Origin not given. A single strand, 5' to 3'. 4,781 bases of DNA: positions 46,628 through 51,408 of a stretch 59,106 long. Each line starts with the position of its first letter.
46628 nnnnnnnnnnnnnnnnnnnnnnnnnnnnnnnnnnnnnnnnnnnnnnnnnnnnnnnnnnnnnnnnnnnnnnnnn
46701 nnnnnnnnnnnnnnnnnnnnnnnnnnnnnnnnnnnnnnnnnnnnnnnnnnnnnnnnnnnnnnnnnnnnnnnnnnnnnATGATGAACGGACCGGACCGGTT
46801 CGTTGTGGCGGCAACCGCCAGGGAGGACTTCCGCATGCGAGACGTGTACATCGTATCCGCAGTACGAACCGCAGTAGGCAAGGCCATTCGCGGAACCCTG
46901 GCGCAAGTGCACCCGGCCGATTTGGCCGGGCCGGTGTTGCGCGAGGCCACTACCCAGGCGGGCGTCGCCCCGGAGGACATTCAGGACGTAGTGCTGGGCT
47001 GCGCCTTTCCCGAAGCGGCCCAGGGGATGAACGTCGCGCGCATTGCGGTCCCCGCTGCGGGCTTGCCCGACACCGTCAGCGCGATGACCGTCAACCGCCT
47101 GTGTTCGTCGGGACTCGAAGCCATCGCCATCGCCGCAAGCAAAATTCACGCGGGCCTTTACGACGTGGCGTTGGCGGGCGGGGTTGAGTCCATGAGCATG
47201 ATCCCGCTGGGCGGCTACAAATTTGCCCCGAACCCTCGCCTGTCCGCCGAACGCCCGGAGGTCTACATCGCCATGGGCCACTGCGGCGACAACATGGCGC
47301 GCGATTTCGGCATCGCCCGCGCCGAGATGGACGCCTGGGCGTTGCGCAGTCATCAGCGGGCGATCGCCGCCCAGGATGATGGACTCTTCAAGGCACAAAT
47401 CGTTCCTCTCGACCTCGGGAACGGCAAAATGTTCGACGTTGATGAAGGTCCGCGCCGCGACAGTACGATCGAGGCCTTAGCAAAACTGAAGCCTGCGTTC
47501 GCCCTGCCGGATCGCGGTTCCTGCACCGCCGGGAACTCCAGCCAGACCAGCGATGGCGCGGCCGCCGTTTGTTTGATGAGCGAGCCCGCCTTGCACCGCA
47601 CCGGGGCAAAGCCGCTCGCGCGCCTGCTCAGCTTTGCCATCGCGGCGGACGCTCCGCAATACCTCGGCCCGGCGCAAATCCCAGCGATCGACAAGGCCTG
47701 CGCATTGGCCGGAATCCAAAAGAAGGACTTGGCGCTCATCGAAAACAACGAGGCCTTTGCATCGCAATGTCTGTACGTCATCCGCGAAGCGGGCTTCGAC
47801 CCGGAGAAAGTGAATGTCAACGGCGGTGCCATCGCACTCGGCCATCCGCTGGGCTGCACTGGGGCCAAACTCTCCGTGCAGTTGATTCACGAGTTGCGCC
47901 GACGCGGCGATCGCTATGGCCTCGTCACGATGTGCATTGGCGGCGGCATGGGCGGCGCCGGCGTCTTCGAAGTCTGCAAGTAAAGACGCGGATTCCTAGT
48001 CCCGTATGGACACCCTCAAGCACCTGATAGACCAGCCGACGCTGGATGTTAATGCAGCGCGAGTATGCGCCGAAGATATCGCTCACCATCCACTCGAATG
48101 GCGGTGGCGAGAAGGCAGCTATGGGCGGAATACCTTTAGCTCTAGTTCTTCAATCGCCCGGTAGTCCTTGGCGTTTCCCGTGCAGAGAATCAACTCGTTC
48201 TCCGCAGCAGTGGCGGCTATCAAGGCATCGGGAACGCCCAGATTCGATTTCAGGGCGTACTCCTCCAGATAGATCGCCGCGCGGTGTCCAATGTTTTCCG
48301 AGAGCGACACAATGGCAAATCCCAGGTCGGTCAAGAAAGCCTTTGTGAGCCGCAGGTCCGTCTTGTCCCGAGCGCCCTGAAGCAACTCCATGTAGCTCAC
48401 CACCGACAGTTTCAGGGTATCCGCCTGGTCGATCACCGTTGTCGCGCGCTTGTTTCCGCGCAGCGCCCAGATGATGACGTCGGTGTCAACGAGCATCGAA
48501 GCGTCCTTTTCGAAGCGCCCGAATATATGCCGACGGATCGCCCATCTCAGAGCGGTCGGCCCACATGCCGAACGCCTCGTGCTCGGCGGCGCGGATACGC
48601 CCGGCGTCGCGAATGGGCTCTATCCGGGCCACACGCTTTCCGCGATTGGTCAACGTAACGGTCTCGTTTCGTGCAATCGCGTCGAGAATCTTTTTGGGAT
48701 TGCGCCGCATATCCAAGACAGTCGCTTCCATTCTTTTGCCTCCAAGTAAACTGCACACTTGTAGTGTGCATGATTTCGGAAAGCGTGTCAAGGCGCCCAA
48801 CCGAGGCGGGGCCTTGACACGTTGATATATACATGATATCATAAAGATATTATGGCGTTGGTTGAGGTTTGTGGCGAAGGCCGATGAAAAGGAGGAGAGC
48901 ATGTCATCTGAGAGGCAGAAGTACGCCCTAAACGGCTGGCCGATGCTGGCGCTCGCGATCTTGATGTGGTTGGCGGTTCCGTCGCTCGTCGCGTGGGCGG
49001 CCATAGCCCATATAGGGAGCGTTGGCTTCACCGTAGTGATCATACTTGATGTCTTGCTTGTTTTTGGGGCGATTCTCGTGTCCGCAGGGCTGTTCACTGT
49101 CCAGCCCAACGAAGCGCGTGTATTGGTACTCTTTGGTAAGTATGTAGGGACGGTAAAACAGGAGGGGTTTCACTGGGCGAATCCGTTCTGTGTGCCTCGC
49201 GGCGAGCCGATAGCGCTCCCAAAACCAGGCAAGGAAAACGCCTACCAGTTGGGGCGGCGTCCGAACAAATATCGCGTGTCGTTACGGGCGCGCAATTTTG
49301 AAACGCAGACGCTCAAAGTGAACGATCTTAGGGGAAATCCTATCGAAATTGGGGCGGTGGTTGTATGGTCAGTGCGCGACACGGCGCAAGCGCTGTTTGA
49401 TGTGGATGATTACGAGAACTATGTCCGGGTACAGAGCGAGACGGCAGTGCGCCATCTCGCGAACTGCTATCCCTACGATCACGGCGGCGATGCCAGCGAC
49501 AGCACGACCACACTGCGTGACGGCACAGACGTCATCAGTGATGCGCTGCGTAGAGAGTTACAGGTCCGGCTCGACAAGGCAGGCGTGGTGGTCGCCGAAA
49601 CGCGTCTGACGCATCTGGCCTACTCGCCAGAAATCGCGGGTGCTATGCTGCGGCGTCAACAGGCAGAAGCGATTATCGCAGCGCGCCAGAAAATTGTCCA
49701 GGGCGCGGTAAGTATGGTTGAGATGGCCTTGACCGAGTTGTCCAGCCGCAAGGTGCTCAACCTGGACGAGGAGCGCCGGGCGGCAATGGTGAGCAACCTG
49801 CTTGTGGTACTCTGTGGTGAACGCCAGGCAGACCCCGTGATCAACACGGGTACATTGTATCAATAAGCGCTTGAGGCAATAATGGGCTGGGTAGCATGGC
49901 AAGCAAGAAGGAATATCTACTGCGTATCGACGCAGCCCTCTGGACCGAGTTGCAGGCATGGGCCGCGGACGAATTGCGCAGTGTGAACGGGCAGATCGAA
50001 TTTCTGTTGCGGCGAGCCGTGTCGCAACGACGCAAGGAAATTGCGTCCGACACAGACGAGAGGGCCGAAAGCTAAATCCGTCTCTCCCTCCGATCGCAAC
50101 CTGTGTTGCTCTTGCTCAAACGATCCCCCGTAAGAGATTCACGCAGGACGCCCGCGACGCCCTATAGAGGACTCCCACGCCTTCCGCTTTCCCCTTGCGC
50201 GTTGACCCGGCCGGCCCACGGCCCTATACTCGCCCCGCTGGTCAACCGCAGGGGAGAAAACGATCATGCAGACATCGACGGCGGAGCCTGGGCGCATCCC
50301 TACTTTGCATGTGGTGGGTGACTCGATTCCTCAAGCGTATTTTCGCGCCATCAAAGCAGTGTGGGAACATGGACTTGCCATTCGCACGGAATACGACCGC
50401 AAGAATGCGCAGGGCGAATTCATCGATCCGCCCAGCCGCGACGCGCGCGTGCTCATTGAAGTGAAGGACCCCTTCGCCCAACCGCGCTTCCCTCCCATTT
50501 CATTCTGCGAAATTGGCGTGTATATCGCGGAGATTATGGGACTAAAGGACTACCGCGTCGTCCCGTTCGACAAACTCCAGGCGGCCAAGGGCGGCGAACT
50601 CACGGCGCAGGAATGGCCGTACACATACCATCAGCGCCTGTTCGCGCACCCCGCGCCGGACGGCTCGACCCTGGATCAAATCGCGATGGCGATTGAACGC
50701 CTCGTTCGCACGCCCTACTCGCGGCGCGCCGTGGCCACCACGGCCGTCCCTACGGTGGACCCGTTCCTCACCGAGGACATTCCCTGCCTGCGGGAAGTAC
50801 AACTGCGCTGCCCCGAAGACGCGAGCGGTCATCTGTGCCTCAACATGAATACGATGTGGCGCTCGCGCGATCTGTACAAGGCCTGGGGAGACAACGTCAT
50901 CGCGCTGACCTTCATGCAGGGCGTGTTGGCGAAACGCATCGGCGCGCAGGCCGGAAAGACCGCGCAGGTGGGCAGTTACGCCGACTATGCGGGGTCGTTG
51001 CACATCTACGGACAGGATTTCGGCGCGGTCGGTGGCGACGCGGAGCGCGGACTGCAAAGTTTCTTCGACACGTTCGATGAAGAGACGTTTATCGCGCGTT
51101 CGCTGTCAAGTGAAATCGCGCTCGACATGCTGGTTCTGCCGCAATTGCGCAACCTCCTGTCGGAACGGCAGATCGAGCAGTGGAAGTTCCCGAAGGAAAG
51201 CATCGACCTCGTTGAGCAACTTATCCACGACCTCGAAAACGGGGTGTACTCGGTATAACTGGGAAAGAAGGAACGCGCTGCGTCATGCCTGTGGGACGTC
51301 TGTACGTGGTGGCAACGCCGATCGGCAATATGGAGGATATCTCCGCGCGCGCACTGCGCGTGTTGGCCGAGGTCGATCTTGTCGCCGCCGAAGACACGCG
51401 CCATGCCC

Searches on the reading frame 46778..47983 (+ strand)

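Call 23: search_protein_families(library=pfam, proteins=[window:46778-47983:+])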
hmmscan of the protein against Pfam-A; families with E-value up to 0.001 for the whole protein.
window:46778-47983:+ (401 aa): 3 families
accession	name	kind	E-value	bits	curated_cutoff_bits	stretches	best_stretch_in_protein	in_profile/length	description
PF00108.29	Thiolase_N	-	6.6e-68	229.3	26.4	1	23-269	1-259/260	Thiolase, N-terminal domain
PF02803.24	Thiolase_C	-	5.3e-42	142.8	27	1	278-398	2-122/123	Thiolase, C-terminal domain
PF00109.32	ketoacyl-synt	-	1.3e-06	28.7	20.8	1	102-140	167-205/252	Beta-ketoacyl synthase, N-terminal domain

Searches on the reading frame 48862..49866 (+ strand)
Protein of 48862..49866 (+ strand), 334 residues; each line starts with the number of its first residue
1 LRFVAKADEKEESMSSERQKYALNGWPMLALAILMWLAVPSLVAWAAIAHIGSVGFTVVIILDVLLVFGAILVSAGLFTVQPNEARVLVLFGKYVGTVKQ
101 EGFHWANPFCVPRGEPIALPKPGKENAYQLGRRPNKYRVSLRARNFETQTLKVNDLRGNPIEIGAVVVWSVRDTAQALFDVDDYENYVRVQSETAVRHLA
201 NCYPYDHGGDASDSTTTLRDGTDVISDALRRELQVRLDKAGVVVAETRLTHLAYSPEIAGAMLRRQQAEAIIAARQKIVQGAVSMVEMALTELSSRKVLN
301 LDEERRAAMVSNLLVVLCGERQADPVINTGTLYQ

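Call 69: search_protein_families(library=pfam, proteins=[window:48862-49866:+], max_evalue=0.01)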
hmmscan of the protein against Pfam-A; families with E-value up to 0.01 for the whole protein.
window:48862-49866:+ (334 aa): 1 family
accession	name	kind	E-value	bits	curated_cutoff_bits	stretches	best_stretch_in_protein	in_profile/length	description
PF01145.31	Band_7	-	1.8e-23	83.9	23.6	1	79-279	2-172/176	SPFH domain / Band 7 family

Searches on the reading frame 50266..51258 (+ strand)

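Call 23: search_protein_families(library=pfam, proteins=[window:50266-51258:+])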
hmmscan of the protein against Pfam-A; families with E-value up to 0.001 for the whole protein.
window:50266-51258:+ (330 aa): 1 family
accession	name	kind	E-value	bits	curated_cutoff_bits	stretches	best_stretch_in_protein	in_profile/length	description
PF00303.24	Thymidylat_synt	-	1.3e-09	38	24.3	1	121-255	94-218/266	Thymidylate synthase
